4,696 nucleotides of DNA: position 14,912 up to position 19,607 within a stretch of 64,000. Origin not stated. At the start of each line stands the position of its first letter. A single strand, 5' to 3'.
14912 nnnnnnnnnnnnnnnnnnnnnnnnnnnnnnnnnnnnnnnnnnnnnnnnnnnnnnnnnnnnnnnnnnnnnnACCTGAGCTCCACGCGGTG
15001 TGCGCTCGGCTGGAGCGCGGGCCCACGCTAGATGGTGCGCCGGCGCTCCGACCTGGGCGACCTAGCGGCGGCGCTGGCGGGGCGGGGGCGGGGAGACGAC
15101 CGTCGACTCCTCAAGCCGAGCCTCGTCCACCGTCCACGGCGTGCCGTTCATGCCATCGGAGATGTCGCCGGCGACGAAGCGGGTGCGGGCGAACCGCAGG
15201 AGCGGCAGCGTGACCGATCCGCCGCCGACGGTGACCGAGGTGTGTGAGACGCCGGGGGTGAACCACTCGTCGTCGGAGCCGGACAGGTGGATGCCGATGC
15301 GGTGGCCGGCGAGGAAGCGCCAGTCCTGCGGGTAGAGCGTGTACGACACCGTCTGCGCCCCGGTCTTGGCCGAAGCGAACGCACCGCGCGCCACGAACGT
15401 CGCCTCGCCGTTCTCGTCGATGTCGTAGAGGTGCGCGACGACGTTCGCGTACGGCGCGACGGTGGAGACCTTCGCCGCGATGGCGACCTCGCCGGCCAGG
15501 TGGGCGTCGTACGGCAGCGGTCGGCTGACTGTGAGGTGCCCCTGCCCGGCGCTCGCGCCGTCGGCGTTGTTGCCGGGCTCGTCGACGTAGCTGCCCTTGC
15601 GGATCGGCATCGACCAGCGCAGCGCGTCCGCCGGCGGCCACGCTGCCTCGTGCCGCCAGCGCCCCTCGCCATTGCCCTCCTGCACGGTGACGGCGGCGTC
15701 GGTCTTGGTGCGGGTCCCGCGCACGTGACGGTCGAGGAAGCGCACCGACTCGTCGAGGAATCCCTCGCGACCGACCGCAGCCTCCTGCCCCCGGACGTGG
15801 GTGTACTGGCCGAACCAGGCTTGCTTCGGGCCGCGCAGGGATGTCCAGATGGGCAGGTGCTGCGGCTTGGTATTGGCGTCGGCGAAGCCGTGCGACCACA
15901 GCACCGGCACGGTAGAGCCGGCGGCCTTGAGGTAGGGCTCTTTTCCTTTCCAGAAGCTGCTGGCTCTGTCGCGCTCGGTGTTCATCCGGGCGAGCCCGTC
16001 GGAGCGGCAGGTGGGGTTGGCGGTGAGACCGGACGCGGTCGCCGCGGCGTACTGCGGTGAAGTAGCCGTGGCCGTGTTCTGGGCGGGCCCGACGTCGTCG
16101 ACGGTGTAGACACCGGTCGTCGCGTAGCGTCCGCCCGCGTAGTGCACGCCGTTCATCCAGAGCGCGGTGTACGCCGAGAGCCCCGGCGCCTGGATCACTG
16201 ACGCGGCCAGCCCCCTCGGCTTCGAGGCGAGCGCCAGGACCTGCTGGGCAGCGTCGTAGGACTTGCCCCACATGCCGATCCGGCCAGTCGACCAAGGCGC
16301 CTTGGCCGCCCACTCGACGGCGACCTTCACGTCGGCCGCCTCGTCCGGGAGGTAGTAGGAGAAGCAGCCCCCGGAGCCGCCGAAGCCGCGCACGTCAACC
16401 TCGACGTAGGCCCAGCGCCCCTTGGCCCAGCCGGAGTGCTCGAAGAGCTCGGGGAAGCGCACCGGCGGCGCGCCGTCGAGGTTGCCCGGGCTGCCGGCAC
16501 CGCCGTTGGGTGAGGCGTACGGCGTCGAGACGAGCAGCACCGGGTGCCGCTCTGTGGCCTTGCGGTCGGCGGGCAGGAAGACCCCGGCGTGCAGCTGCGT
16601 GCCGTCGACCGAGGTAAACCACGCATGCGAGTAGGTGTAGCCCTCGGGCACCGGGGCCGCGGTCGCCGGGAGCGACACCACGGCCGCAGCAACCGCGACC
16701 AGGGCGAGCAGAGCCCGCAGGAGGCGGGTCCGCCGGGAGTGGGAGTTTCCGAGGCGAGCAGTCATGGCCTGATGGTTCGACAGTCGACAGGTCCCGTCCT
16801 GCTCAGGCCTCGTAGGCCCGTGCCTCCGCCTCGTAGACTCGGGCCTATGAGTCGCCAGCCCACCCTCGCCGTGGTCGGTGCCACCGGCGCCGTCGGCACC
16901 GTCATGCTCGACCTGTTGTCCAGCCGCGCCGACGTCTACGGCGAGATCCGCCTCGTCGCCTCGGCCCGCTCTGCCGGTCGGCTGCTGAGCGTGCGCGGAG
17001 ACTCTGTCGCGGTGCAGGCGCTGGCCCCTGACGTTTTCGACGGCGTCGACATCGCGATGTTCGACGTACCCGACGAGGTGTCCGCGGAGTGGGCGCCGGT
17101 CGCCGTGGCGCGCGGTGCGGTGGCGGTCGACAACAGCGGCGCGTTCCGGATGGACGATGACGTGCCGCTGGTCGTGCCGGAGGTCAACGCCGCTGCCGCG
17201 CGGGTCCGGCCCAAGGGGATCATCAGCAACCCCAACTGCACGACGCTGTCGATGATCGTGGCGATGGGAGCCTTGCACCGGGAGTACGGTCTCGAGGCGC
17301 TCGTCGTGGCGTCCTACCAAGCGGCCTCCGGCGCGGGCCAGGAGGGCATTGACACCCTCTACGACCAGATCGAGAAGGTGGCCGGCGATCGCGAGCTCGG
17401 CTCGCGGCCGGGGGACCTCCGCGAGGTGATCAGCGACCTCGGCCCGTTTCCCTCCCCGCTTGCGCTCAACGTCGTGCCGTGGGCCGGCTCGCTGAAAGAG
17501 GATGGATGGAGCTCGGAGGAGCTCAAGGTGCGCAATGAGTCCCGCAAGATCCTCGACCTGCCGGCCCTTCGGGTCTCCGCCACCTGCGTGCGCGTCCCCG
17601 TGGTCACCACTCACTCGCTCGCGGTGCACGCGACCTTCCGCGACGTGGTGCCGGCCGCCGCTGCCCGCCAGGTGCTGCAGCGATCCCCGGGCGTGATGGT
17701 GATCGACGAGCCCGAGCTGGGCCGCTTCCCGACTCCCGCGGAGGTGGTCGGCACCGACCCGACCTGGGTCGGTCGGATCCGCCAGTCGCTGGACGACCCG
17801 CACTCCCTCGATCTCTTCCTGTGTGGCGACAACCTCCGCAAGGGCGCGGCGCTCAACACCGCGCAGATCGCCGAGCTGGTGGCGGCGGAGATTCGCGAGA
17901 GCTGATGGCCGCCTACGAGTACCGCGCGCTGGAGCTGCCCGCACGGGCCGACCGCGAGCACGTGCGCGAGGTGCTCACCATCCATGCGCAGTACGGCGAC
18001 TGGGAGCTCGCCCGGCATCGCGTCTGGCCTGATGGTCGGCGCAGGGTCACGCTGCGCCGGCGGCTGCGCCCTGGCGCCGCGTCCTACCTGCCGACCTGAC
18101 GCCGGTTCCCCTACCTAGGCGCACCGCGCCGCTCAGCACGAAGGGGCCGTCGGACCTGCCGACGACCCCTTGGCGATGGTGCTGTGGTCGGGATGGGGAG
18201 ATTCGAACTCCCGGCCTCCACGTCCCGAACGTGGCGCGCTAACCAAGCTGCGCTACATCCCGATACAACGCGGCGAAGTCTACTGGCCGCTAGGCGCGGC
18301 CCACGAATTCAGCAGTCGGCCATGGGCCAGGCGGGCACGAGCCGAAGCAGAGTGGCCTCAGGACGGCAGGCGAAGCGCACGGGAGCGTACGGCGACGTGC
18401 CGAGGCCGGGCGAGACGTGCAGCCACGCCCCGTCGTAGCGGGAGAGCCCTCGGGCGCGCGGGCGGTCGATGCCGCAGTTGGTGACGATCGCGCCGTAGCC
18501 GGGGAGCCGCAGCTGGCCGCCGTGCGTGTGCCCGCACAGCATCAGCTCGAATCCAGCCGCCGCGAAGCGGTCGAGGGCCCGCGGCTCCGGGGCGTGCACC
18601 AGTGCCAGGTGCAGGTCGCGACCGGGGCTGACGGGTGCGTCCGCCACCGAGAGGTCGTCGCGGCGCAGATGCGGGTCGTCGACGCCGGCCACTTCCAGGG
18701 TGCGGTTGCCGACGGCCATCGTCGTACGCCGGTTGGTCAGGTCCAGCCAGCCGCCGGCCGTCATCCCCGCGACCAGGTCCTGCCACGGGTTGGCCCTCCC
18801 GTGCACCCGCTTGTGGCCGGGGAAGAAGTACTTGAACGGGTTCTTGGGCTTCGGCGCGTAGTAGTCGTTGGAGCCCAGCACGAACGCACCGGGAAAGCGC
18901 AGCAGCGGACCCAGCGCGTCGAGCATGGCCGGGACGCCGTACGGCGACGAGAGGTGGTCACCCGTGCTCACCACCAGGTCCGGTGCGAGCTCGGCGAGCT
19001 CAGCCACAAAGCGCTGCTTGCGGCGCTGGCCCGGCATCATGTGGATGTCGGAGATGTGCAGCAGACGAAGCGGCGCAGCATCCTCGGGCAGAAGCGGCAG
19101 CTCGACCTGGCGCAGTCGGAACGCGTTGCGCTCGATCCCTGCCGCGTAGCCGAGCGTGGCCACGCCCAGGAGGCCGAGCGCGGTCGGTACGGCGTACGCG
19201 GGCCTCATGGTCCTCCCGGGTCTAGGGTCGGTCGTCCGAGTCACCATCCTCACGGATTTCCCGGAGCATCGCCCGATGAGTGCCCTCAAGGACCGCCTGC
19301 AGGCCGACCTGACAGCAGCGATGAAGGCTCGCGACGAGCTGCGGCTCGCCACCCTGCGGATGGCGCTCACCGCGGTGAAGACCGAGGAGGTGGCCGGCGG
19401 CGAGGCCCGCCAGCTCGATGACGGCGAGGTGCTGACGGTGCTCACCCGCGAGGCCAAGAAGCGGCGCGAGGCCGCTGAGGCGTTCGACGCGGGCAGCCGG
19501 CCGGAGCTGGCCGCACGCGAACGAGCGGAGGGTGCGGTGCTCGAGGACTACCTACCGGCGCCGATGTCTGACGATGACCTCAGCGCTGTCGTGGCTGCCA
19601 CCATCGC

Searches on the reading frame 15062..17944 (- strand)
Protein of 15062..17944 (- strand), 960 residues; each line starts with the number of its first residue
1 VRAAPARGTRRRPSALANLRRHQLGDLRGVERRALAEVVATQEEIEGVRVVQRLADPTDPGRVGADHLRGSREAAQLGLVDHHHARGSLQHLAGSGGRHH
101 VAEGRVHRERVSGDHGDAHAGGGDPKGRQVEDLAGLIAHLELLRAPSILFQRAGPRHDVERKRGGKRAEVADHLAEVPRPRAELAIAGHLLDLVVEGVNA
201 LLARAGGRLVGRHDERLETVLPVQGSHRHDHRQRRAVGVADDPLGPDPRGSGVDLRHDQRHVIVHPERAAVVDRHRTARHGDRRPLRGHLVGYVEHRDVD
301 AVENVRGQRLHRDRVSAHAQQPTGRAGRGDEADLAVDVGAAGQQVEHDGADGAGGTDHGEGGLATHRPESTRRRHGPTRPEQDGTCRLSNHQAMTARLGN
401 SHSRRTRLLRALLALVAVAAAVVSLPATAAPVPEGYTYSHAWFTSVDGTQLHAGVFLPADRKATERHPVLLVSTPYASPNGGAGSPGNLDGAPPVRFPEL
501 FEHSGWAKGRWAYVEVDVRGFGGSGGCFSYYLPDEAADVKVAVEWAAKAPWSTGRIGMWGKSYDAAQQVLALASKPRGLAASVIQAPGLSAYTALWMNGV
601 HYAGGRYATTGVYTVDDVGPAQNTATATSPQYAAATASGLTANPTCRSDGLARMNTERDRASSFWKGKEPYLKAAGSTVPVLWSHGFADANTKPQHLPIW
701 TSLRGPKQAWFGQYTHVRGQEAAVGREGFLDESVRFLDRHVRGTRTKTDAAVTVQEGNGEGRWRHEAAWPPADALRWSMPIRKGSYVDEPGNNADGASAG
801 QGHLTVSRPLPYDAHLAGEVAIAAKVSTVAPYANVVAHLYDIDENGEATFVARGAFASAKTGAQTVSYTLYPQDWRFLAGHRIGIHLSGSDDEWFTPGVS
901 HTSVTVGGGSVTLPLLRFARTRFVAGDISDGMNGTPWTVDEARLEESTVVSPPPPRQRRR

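Call 70: search_protein_families(library=pfam, proteins=[window:15062-17944:-], max_evalue=0.0001)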
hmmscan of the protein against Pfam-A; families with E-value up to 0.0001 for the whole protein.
window:15062-17944:- (960 aa): 2 families
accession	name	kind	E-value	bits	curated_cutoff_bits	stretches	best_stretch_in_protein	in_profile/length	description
PF02129.25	Peptidase_S15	-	9.6e-45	153.7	23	1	447-717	1-261/262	X-Pro dipeptidyl-peptidase (S15 family)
PF08530.16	PepX_C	-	1.5e-10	41.8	22.5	1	750-907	7-196/217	X-Pro dipeptidyl-peptidase C-terminal non-catalytic domain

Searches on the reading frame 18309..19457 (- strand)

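Call 39: search_protein_families(library=pfam, proteins=[window:18309-19457:-], max_evalue=0.0001)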
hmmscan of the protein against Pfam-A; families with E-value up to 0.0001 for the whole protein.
window:18309-19457:- (382 aa): 2 families
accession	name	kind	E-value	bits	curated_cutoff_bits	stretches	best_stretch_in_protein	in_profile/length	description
PF00149.33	Metallophos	-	3.9e-10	40.9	21.5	1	130-313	1-190/191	Calcineurin-like phosphoesterase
PF12850.12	Metallophos_2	-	4.2e-06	27.3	27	1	131-317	2-122/154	Calcineurin-like phosphoesterase superfamily domain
